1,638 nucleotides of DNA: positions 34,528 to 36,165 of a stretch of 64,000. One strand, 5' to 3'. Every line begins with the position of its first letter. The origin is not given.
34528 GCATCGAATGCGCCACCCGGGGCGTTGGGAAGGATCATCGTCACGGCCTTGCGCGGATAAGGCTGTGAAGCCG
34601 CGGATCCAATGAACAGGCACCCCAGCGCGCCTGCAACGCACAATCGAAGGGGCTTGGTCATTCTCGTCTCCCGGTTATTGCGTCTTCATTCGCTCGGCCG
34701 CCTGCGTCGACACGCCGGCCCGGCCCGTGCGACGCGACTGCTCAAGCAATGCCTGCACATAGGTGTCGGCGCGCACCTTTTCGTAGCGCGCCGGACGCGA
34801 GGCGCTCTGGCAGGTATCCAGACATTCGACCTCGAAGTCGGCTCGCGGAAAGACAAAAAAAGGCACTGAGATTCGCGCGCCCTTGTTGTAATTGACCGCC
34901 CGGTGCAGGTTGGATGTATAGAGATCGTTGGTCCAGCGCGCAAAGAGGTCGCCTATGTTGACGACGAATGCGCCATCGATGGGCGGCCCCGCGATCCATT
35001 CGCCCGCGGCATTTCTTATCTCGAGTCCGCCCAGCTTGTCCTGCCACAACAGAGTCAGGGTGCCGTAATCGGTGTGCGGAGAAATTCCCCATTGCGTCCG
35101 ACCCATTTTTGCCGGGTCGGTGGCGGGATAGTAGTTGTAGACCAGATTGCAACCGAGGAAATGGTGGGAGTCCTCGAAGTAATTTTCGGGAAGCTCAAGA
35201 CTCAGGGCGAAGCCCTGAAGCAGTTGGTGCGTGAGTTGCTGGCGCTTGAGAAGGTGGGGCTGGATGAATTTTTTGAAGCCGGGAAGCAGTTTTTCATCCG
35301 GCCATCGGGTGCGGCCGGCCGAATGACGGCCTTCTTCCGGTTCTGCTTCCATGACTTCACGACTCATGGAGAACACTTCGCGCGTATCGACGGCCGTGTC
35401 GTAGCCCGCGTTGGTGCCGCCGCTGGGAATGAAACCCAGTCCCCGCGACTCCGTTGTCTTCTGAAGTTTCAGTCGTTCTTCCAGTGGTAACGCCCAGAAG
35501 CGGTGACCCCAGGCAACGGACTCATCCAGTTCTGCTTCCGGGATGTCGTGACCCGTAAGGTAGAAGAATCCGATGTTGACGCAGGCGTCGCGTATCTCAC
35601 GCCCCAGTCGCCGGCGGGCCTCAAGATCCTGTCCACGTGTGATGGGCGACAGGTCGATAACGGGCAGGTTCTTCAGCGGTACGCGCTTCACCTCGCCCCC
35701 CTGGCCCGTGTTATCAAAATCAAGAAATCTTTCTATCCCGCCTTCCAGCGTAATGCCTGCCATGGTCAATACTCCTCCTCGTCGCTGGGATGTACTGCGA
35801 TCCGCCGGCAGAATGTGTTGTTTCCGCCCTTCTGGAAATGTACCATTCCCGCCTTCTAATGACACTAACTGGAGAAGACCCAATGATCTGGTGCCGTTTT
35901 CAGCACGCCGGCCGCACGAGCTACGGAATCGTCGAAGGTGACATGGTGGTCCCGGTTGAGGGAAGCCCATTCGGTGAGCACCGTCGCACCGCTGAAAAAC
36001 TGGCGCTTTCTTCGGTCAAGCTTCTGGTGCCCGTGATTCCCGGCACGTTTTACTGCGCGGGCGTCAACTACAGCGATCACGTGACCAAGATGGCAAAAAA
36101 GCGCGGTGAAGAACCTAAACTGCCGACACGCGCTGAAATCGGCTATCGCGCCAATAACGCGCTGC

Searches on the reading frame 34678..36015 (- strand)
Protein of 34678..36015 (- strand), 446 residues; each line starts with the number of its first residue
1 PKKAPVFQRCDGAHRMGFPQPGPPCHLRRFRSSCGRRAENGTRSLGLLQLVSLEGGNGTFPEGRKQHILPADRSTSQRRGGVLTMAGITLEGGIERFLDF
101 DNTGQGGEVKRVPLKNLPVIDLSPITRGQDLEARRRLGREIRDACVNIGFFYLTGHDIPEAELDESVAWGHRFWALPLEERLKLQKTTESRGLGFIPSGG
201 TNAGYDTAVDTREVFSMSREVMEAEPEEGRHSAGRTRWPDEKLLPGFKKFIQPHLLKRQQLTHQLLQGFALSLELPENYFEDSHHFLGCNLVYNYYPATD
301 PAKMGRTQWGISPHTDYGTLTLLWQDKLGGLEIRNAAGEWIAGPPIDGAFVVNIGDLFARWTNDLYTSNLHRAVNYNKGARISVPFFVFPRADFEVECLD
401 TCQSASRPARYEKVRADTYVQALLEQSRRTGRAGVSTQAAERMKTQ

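Call 79: search_protein_families(library=pfam, proteins=[window:34678-36015:-], max_evalue=0.00001)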
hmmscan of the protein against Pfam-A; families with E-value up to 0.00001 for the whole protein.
window:34678-36015:- (446 aa): 2 families
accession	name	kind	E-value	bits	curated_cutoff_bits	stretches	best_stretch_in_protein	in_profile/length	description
PF03171.26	2OG-FeII_Oxy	-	2.8e-24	85.8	23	1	289-390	3-101/101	2OG-Fe(II) oxygenase superfamily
PF14226.12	DIOX_N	-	3.3e-23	83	27.3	1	117-241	1-117/117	non-haem dioxygenase in morphine synthesis N-terminal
